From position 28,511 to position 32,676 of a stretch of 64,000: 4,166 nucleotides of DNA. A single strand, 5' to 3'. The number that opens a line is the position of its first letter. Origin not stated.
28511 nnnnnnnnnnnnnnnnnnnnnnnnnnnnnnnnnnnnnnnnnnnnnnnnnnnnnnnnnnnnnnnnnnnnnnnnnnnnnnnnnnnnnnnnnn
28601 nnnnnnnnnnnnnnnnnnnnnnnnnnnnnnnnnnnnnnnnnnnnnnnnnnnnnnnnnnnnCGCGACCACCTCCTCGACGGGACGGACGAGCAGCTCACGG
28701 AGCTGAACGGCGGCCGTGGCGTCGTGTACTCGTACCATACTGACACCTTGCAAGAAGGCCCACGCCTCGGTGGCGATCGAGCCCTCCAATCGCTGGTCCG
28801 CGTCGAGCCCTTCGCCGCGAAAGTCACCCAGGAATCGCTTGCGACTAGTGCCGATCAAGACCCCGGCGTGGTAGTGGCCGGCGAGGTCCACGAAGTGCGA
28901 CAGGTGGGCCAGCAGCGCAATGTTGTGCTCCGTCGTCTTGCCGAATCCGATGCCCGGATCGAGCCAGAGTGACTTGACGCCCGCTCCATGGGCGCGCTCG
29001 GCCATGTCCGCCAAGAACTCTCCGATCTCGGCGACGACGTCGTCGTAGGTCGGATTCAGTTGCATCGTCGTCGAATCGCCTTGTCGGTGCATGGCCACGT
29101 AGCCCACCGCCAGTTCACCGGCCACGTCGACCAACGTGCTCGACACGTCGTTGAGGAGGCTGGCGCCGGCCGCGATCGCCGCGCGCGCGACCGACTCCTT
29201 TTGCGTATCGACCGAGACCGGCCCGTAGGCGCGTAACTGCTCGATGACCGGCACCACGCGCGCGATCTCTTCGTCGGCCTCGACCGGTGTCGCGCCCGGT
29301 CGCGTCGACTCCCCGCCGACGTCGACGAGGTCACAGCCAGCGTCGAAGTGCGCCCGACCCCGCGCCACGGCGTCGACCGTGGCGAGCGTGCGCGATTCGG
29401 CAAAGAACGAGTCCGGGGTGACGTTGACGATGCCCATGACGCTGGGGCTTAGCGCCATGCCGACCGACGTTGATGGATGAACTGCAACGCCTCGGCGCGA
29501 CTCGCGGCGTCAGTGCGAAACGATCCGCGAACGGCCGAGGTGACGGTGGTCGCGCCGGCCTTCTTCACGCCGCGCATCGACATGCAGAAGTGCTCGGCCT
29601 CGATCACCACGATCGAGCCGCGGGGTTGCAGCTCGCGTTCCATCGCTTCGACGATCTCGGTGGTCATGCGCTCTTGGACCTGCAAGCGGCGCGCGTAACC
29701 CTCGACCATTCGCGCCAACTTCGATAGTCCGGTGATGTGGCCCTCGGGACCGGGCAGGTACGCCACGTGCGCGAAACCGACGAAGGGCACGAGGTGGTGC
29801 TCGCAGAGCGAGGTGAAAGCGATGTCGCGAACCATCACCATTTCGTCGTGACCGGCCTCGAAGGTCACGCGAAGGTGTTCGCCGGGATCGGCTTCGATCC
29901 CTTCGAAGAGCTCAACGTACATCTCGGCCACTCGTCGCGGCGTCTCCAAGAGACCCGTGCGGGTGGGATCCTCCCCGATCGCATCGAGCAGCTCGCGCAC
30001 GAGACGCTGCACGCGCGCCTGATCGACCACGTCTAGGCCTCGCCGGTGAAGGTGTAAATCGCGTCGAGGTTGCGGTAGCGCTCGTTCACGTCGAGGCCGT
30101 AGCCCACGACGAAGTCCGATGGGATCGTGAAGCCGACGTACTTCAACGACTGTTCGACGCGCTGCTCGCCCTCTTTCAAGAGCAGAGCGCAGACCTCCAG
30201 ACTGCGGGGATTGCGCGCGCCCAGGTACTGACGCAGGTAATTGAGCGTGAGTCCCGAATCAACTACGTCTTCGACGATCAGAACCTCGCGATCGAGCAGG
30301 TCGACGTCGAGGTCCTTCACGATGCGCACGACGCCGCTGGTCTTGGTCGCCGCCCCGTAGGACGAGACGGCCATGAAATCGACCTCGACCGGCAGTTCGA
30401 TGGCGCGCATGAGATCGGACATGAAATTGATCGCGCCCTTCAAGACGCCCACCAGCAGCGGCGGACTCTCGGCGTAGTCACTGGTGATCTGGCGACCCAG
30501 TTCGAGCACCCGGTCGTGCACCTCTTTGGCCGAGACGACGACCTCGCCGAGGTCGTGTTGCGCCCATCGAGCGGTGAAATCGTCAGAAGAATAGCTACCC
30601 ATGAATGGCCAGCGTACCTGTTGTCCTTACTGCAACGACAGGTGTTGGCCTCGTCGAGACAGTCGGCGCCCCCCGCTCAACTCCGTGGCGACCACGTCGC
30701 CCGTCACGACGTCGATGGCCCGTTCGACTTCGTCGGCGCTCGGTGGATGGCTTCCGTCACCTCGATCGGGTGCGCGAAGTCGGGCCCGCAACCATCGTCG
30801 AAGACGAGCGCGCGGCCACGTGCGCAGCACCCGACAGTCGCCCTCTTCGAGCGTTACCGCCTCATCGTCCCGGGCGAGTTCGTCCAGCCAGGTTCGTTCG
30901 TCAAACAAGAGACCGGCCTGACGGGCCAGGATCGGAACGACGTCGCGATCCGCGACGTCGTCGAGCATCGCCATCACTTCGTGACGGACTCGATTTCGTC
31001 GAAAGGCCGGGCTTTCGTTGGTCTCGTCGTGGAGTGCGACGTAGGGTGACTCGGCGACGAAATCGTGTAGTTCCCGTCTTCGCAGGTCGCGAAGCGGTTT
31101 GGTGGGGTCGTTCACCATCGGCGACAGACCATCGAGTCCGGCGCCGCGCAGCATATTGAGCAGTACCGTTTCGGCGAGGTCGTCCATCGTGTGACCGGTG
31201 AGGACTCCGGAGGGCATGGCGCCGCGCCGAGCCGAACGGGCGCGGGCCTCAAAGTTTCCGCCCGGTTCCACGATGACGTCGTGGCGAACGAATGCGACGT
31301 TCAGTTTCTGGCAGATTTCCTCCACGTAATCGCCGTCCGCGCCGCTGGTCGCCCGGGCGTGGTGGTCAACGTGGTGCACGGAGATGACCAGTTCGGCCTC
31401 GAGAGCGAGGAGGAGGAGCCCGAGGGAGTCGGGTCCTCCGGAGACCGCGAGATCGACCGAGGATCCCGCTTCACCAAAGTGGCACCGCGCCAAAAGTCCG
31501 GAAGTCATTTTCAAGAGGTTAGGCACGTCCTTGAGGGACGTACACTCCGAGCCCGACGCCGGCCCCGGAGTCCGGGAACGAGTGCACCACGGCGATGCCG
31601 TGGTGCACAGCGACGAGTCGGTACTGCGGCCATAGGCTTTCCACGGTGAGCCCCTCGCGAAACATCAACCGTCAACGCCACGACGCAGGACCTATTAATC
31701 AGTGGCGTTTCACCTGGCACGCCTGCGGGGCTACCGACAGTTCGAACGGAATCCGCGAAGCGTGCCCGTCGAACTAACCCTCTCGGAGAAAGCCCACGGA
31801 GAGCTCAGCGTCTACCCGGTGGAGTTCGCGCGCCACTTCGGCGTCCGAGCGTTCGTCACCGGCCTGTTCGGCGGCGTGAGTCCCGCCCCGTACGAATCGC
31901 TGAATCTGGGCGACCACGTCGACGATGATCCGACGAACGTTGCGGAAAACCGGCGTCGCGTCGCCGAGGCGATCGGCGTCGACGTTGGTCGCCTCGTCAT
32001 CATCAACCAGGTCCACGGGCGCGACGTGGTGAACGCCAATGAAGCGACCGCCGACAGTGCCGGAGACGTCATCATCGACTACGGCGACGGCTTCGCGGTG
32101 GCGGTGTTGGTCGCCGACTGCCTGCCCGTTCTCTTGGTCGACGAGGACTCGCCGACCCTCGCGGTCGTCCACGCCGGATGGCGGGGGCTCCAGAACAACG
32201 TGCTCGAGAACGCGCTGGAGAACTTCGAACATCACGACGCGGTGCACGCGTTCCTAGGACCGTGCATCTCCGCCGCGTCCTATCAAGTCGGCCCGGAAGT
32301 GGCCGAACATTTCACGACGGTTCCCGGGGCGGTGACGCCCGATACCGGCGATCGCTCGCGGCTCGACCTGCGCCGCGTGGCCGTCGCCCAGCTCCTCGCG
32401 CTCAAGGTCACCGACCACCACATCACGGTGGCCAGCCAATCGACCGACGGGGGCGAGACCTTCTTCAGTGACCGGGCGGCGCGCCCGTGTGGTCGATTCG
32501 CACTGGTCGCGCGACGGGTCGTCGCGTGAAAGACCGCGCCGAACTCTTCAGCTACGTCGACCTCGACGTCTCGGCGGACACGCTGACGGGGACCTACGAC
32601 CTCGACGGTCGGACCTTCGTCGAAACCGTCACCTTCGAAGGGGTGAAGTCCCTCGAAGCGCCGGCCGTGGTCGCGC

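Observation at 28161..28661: DSP/PTP-fold protein with S-x5-R locked between folP and folB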

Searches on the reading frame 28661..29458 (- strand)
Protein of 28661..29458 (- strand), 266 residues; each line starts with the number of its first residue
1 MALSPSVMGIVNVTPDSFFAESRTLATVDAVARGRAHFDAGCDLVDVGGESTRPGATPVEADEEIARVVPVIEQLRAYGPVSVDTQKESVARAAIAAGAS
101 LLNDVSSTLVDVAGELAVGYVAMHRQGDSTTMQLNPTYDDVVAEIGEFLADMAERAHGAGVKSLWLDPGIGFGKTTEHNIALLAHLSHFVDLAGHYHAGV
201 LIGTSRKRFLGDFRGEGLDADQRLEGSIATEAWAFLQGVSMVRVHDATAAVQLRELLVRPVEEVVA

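Call 10: search_protein_families(library=pfam, proteins=[window:28661-29458:-], max_evalue=0.001)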
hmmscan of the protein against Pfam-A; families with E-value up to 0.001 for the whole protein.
window:28661-29458:- (266 aa): 1 family
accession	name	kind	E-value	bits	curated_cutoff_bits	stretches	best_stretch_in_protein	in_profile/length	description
PF00809.28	Pterin_bind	-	4e-68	230.1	25.5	1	8-245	1-244/244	Pterin binding enzyme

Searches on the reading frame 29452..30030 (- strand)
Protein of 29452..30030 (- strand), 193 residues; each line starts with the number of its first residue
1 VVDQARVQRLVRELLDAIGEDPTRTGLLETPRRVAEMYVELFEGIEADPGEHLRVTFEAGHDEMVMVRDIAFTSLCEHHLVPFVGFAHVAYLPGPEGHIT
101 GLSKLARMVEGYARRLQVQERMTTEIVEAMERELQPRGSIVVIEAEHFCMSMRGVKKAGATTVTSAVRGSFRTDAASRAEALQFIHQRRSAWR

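Call 10: search_protein_families(library=pfam, proteins=[window:29452-30030:-], max_evalue=0.001)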
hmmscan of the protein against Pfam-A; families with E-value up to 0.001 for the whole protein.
window:29452-30030:- (193 aa): 1 family
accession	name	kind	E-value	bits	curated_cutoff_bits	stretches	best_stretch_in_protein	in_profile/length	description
PF01227.27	GTP_cyclohydroI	-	3.9e-74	248.4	27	1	8-185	2-178/179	GTP cyclohydrolase I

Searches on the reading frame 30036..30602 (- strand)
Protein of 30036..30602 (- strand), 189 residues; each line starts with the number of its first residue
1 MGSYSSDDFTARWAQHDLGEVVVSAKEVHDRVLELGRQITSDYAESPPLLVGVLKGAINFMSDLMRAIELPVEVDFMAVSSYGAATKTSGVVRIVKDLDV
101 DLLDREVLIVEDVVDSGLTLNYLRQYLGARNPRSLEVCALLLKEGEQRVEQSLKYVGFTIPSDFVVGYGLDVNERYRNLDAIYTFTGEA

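Call 10: search_protein_families(library=pfam, proteins=[window:30036-30602:-], max_evalue=0.001)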
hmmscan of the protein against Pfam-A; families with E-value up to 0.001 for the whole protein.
window:30036-30602:- (189 aa): 1 family
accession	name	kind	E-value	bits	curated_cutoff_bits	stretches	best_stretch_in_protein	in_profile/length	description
PF00156.33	Pribosyltran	-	4.4e-22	78.5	26.3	1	26-171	3-156/158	Phosphoribosyl transferase domain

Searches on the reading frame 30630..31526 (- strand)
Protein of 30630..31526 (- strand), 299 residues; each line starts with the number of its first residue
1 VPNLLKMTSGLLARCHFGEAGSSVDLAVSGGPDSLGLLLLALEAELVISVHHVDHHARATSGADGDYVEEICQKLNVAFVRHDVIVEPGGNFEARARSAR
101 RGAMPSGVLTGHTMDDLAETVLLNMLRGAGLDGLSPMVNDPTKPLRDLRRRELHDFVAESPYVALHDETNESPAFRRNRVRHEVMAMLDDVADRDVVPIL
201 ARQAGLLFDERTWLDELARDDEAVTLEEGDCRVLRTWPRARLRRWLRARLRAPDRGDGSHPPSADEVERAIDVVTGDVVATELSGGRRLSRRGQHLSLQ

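Call 10: search_protein_families(library=pfam, proteins=[window:30630-31526:-], max_evalue=0.001)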
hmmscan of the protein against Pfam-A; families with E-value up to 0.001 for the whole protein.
window:30630-31526:- (299 aa): 1 family
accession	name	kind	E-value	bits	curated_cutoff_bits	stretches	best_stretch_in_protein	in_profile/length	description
PF01171.26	ATP_bind_3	-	3.3e-27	95.8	27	1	26-183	4-182/182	PP-loop family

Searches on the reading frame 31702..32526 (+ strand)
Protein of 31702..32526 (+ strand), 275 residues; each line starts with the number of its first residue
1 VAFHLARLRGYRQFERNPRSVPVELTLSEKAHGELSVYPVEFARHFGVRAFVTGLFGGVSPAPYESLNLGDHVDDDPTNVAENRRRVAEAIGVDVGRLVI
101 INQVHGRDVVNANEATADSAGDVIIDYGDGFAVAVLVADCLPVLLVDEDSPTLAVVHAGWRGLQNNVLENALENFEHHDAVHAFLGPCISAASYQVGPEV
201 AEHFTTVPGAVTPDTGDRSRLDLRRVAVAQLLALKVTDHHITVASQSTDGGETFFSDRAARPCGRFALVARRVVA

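Call 66: search_protein_families(library=pfam, proteins=[window:31702-32526:+], max_evalue=0.00001)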
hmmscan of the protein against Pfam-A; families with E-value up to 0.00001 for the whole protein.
window:31702-32526:+ (275 aa): 1 family
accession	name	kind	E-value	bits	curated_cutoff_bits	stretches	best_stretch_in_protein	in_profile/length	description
PF02578.20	Cu-oxidase_4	-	1.2e-56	192.2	22.9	1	57-269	5-236/238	Multi-copper polyphenol oxidoreductase laccase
